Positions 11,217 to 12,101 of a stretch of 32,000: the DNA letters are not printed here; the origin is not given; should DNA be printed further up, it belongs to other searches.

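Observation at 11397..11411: LFCGC: a sharp demarcation point between a conserved effector N-terminal domain and interchangeable toxin domains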

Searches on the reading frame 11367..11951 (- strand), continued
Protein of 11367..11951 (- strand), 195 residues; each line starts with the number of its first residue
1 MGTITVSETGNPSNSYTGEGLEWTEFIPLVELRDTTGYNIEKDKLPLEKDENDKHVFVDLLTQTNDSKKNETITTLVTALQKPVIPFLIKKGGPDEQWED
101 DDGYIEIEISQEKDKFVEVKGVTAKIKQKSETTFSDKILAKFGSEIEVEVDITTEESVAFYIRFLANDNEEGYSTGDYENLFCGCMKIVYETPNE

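Call 77: search_protein_families(library=ncbifam, proteins=[L015:1193-1894:+, L012:1037-1717:+, L013:2962-3534:+, P0009, P0010, P0007, P0028, P0017], max_evalue=0.01)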
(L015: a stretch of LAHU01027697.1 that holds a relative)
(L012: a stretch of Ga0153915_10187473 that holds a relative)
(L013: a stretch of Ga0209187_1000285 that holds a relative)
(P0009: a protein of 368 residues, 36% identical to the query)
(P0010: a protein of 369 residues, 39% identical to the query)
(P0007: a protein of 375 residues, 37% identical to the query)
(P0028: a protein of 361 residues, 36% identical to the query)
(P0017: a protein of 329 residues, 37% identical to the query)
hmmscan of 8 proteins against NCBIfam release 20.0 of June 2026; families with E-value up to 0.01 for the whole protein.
L015:1193-1894:+ (233 aa): 0 families

L012:1037-1717:+ (226 aa): 0 families

L013:2962-3534:+ (190 aa): 0 families

P0009 (368 aa): 1 family
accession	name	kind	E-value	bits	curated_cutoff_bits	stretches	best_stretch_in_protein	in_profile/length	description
TIGR01638.1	Atha_cystat_rel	paralog_domain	0.00053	20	32.05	0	247-275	50-78/94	Arabidopsis thaliana cystatin-related protein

P0010 (369 aa): 0 families

P0007 (375 aa): 1 family
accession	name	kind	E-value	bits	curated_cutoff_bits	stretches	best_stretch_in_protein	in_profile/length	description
NF041799.1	Hsp14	equivalog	0.0014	18.6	100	1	36-111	45-111/118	archaeal heat shock protein Hsp14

P0028 (361 aa): 0 families

P0017 (329 aa): 1 family
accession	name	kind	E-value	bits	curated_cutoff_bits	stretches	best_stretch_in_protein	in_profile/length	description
TIGR02594.1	TIGR02594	subfamily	1e-05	25.9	70.55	1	220-320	21-102/132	TIGR02594 family protein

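Call 84: find_encoding_contigs(protein=P0023, flank=6000, max_places=2)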
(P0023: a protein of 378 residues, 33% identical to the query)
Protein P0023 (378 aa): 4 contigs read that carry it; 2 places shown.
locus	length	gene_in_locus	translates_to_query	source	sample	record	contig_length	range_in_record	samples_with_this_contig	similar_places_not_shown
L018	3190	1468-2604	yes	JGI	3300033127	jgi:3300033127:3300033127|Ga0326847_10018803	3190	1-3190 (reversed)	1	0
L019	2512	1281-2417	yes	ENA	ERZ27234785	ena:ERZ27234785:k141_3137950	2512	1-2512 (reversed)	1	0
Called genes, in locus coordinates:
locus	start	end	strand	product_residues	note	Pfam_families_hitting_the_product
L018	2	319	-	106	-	?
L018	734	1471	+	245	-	PF17642:TssD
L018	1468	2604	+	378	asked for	PF01510:Amidase_2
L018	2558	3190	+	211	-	?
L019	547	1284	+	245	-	PF17642:TssD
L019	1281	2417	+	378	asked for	PF01510:Amidase_2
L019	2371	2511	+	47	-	?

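Call 85: find_encoding_contigs(protein=P0031, flank=6000, max_places=2)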
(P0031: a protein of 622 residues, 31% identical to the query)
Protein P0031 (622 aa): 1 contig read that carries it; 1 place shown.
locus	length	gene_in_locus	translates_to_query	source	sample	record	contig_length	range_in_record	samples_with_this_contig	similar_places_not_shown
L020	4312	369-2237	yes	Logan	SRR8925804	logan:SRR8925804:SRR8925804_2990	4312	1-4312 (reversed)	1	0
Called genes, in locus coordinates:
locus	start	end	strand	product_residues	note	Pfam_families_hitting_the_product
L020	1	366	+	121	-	?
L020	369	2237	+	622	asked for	-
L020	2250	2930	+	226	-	-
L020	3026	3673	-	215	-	PF00834:Ribul_P_3_epim, PF01729:QRPTase_C (faint)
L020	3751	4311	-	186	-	?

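Call 86: find_encoding_contigs(protein=P0028, flank=6000, max_places=2)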
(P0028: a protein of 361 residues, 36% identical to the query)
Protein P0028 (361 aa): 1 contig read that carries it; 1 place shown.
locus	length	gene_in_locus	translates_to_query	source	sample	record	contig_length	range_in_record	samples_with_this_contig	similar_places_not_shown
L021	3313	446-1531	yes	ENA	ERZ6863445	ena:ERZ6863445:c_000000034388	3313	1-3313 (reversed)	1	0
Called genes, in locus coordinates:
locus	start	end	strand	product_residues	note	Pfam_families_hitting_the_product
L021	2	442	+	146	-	?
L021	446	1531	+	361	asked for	-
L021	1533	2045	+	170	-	-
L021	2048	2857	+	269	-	-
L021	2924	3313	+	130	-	?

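Call 87: find_encoding_contigs(protein=P0017, flank=6000, max_places=2)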
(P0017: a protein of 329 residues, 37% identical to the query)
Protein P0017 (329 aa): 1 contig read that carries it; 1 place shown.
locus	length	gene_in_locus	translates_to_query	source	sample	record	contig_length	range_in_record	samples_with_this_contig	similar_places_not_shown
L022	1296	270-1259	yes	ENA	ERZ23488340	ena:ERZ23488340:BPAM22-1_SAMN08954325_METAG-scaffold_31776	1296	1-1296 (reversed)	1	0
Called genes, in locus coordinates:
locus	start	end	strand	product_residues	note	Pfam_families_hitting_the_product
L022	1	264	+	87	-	?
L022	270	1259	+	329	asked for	-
